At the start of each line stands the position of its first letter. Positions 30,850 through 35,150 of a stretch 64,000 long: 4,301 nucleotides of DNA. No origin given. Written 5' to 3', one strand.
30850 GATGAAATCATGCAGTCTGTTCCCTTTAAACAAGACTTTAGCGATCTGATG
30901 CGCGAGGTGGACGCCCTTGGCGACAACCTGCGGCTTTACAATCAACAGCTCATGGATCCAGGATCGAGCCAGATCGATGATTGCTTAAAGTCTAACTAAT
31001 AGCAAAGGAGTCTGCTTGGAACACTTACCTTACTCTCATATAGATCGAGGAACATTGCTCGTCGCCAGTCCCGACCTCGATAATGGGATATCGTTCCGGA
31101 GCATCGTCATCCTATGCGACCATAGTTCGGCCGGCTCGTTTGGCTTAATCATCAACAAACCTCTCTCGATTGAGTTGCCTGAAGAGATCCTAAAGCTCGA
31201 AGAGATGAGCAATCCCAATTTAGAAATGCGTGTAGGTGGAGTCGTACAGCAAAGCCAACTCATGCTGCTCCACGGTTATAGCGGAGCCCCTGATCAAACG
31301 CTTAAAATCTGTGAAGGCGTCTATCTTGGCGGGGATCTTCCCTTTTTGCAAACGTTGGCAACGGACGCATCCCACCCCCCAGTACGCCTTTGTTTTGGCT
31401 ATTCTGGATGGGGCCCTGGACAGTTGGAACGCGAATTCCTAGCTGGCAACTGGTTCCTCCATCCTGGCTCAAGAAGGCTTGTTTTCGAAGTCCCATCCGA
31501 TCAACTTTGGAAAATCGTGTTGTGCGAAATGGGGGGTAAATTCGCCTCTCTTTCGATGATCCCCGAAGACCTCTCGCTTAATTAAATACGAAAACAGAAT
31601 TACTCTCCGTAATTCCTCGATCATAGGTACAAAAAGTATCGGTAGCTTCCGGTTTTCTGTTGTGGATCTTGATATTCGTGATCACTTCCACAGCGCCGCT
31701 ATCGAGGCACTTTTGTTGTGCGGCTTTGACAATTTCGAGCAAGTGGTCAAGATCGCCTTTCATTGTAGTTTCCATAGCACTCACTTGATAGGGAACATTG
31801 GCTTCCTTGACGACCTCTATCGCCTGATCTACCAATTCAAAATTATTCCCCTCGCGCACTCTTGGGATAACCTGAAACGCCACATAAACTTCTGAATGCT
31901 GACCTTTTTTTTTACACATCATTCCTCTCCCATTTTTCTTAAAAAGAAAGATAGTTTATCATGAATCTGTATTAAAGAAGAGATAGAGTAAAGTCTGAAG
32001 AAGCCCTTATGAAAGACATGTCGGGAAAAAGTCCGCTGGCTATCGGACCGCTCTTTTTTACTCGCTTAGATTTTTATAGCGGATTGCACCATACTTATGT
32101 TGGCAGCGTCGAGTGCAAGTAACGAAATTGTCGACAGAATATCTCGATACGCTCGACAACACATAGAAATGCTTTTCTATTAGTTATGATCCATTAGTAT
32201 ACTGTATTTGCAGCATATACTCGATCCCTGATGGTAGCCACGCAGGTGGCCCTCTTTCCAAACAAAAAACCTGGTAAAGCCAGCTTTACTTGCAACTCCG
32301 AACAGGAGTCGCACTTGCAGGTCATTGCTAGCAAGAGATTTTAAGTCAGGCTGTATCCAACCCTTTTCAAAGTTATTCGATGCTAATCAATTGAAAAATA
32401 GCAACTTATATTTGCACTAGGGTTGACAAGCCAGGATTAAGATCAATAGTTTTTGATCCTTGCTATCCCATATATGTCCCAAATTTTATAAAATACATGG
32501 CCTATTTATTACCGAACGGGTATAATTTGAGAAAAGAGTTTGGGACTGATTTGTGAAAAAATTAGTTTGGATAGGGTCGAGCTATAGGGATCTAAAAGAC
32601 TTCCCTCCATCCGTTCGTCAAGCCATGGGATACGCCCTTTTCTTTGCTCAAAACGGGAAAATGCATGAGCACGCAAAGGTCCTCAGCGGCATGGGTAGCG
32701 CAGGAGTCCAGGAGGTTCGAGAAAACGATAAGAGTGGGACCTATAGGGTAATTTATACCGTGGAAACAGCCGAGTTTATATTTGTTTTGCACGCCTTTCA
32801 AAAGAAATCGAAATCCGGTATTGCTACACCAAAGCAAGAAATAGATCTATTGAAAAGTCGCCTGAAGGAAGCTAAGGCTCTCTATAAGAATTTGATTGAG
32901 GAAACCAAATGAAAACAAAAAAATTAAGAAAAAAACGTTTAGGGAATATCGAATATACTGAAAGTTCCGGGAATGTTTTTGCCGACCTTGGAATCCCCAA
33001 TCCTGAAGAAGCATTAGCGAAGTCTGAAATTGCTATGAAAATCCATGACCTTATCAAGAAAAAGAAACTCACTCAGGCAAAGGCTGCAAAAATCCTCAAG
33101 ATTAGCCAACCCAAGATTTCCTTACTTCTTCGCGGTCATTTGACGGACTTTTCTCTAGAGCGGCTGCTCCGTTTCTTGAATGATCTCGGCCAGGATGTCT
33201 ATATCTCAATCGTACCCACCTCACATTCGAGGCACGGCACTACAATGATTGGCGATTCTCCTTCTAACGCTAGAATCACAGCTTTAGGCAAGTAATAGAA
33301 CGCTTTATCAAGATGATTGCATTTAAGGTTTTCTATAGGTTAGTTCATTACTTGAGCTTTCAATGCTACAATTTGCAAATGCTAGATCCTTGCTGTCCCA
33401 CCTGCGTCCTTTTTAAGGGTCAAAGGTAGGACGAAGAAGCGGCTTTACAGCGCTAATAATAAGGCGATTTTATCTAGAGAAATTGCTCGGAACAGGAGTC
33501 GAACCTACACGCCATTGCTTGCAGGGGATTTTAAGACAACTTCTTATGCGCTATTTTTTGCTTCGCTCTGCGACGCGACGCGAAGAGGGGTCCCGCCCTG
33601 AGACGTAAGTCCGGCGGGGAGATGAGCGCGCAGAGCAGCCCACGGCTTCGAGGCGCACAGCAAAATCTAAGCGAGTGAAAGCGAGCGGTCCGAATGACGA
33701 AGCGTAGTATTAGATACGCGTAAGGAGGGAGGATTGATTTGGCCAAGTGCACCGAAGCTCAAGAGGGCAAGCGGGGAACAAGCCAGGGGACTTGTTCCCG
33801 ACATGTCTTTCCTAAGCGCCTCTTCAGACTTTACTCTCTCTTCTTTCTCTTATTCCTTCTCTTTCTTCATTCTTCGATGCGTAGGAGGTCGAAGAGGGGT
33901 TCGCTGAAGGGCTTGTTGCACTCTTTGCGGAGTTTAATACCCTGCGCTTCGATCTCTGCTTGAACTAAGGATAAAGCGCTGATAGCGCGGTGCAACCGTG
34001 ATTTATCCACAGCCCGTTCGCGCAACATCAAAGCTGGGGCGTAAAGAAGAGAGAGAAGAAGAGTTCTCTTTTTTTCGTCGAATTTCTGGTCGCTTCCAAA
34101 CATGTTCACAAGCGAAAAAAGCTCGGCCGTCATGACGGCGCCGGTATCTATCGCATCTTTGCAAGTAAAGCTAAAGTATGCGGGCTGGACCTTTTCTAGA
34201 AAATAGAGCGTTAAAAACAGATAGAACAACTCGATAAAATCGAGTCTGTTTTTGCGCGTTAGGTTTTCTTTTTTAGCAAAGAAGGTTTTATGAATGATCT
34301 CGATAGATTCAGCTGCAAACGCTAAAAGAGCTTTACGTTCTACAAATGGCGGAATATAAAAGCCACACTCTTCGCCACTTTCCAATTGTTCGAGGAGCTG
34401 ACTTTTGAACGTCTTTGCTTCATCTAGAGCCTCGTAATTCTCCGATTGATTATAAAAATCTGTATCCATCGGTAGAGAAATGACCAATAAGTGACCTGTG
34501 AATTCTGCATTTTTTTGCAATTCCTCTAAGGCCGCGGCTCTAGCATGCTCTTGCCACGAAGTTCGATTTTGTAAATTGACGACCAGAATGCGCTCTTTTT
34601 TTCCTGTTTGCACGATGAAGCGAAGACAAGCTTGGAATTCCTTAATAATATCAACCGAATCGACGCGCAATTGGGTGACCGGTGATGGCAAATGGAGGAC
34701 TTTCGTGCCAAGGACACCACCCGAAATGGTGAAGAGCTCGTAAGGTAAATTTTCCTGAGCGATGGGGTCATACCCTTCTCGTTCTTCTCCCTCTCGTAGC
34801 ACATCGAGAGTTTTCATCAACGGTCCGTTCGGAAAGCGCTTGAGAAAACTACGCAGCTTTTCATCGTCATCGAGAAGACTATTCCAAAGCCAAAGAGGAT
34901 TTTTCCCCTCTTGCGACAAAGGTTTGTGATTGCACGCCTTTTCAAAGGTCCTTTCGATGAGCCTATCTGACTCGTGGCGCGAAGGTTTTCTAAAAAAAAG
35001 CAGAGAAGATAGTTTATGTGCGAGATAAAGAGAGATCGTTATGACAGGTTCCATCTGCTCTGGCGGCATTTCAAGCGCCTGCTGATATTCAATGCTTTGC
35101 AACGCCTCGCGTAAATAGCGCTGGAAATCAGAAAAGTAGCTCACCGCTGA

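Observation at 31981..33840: HigB/HigA-like toxin-antitoxin islet framed by inverted ~300-bp repeats, tRNA-Leu fragments and 25-nt direct repeats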

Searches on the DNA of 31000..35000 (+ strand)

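Call 5: search_rna_families(source=window, start=31000, end=35000, threshold=evalue, max_evalue=1, show_alignments=4)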
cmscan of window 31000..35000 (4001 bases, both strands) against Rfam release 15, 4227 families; matches with E-value up to 1: 1.
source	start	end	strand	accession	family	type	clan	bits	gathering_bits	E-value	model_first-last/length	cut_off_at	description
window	33753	33895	-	RF02995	IMES-5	Gene; sRNA;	-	21.1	96.1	0.66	1-150/150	no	IMES-5 RNA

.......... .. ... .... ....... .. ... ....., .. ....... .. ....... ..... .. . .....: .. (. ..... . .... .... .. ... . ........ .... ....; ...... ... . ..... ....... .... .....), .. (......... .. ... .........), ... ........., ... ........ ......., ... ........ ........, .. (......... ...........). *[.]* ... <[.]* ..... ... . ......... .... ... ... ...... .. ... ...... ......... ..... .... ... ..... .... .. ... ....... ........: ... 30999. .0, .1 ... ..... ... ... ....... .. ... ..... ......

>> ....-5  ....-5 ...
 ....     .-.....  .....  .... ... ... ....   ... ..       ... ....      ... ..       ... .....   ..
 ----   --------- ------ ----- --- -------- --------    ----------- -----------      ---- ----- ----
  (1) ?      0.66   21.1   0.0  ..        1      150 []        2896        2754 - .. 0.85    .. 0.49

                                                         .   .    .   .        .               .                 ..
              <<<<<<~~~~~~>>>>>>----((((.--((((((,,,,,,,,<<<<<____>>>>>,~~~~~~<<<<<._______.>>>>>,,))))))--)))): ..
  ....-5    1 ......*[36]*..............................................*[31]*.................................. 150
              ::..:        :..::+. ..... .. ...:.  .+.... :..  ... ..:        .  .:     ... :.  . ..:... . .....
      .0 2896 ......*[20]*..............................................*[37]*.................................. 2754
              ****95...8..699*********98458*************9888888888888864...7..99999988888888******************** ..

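Call 49: search_dna_similar(query=window:31940-33900:+, collection=plasmids, mode=distant, max_rows=15)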
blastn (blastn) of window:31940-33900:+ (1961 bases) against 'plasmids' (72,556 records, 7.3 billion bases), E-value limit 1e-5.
Records with a match: 1; places in all: 1; records where one place covers at least 80% of the query: 0.
Best place of each record, by identity: 60-80% 1.
By first word of the organism name: Candidatus 1.
By predicted mobility (MOB-suite, as given by PLSDB): mobilizable 1.
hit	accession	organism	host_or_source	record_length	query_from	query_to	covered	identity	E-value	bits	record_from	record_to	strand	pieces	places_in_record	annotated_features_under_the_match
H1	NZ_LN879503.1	Candidatus Protochlamydia naegleriophila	Naegleria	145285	773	1332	29%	65.8%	2e-24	123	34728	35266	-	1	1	helix-turn-helix transcriptional regulator | type II toxin-antitoxin system RelE/ParE family toxin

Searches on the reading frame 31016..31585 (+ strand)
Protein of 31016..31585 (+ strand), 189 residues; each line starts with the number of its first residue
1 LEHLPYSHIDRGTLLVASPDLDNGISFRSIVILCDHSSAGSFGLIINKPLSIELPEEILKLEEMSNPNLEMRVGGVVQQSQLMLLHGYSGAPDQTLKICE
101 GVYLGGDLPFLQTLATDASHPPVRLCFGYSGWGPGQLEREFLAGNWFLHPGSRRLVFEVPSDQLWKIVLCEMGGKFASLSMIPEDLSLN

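Call 6: search_protein_families(library=pfam, proteins=[window:31016-31585:+])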
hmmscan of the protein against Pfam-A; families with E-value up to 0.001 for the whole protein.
window:31016-31585:+ (189 aa): 1 family
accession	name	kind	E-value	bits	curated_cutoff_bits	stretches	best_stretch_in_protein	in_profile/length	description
PF02622.21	DUF179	-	2e-36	125.8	27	1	19-173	1-157/157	AlgH-like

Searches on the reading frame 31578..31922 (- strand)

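Call 6: search_protein_families(library=pfam, proteins=[window:31578-31922:-])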
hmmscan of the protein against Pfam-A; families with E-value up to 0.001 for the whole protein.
window:31578-31922:- (114 aa): 1 family
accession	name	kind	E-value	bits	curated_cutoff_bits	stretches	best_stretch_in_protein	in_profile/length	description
PF01910.22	Thiamine_BP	-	3.4e-22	78.7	24.9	1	14-91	1-79/92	Thiamine-binding protein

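Call 50: search_protein_families(library=ncbifam, proteins=[window:31578-31922:-], max_evalue=0.001)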
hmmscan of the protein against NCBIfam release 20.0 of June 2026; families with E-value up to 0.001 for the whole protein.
window:31578-31922:- (114 aa): 1 family
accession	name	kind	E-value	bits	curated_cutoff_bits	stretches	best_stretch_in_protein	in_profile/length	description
TIGR00106.1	TIGR00106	hypoth_equivalog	1.5e-12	48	54.7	1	30-91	20-81/97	MTH1187 family thiamine-binding protein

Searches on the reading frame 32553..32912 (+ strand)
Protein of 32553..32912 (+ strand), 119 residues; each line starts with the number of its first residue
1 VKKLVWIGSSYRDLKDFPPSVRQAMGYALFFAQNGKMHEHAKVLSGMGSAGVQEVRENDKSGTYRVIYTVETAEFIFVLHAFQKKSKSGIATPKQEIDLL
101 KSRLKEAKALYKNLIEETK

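Call 6: search_protein_families(library=pfam, proteins=[window:32553-32912:+])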
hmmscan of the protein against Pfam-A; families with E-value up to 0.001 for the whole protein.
window:32553-32912:+ (119 aa): 1 family
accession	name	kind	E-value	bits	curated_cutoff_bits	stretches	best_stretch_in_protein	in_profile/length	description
PF05973.20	Gp49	-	3.5e-22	78.7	23.9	1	13-105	2-90/90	Phage derived protein Gp49-like (DUF891)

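Call 50: search_protein_families(library=ncbifam, proteins=[window:32553-32912:+], max_evalue=0.001)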
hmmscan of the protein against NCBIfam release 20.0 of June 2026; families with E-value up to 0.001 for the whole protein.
window:32553-32912:+ (119 aa): 0 families

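Call 51: search_solved_structures(query=window:32553-32912:+, max_evalue=0.01)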
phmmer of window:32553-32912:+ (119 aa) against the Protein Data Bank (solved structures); distinct sequences matched with E-value up to 0.01: 0.

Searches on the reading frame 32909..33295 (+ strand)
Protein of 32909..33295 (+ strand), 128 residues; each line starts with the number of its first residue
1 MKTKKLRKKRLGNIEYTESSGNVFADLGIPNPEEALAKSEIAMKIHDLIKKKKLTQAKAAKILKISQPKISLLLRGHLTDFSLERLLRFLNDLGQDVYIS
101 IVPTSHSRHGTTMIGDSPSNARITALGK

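Call 6: search_protein_families(library=pfam, proteins=[window:32909-33295:+])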
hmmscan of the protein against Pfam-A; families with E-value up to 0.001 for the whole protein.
window:32909-33295:+ (128 aa): 2 families
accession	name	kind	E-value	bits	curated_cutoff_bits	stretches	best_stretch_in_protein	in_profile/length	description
PF13744.12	HTH_37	-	3.5e-26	91.2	27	1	23-101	1-79/80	Helix-turn-helix domain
PF01381.28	HTH_3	-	6.9e-05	23.2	23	1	46-94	2-49/55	Helix-turn-helix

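Call 50: search_protein_families(library=ncbifam, proteins=[window:32909-33295:+], max_evalue=0.001)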
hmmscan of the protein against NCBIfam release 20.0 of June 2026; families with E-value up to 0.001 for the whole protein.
window:32909-33295:+ (128 aa): 0 families

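Call 52: find_related_loci(query=window:32909-33295:+, collection=genome_contigs, flank=4000)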
Query window:32909-33295:+ (128 aa) in genome_contigs; peptide patterns used: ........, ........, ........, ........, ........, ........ (x = any residue, [..] = any of these).
371 stretches matched a pattern; 36 encode a relative of the query (tblastn E <= 1e-3); 36 distinct loci.
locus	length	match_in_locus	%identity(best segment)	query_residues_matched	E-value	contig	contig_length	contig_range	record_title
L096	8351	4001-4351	92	12-128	7e-71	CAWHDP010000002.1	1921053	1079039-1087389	MAG: uncultured Chlamydiae bacterium isolate MFD04780.bin.1.32 genome assembly, contig: contig_180, whole genome shotgun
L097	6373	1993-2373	78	1-128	2e-65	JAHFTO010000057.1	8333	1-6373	MAG: Chlamydiae bacterium isolate nzgw622 NODE_14766_length_8334_cov_3.448679, whole genome shotgun sequence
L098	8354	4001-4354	84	10-128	5e-65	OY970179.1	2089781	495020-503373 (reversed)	MAG: uncultured Verrucomicrobiae bacterium isolate MFD05521.bin.c.1 genome assembly, chromosome: 1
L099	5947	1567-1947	80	1-128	8e-65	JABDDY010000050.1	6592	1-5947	MAG: Chlamydiae bacterium isolate BWMinHeated_Nextera19_MAG3 3300020902.a:Ga0207087_1359, whole genome shotgun sequence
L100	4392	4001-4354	84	10-128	2e-64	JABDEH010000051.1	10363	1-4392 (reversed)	MAG: Chlamydiae bacterium isolate BWMinHeated_Nextera37_MAG2 3300020917.a:Ga0207105_1289, whole genome shotgun sequence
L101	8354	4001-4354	83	10-128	5e-64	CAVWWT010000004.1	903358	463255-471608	MAG: uncultured Verrucomicrobiae bacterium isolate MFD09495.bin.1.136 genome assembly, contig: contig_648, whole genome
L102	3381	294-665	83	4-128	8e-64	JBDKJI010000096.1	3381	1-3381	MAG: Chlamydiota bacterium isolate guil_2019_sw_WHONDRS-S19S_0049_B_bin.14 scaffold_2325388, whole genome shotgun sequen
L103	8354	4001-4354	83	10-128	1e-63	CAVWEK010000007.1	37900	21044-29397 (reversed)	MAG: uncultured Acidobacteriota bacterium isolate MFD01633.bin.2.10 genome assembly, contig: contig_117241, whole genome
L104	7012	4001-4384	77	1-128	2e-63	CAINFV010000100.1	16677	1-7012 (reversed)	MAG: Chlamydiia bacterium isolate AlinenSediments_bin-4567 genome assembly, contig: bin-4567:100/284, whole genome shotg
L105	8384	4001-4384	75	1-128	1e-63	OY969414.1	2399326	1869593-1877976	MAG: uncultured Chlamydiales bacterium isolate MFD04463.bin.c.14 genome assembly, chromosome: 1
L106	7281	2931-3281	84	12-128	5e-63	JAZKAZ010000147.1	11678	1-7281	MAG: Chlamydiota bacterium isolate ADI_H3L2_1_122_18_3-bin054_1 ADIH3L21_B054_1_000000000147, whole genome shotgun seque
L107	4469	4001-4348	85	12-128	1e-62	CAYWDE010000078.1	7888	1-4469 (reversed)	MAG TPA_asm: uncultured bacterium isolate SRP302895_co1_246 genome assembly, contig: NODE_19020_length_7888_cov_4.206817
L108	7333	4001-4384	77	1-128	3e-62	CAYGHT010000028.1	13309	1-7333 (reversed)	MAG TPA_asm: uncultured bacterium isolate ERP113451_co3_56 genome assembly, contig: NODE_3704_length_13309_cov_5.794402,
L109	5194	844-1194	82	11-128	2e-62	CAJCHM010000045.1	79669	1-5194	Acidobacteria bacterium isolate BOG_genome_mining.12 genome assembly, contig: k141_6015105, whole genome shotgun sequenc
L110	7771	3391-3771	85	1-128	6e-62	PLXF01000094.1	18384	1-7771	MAG: Parachlamydiales bacterium isolate palsa_1448 73.20120700_P3D.493_contig_35646, whole genome shotgun sequence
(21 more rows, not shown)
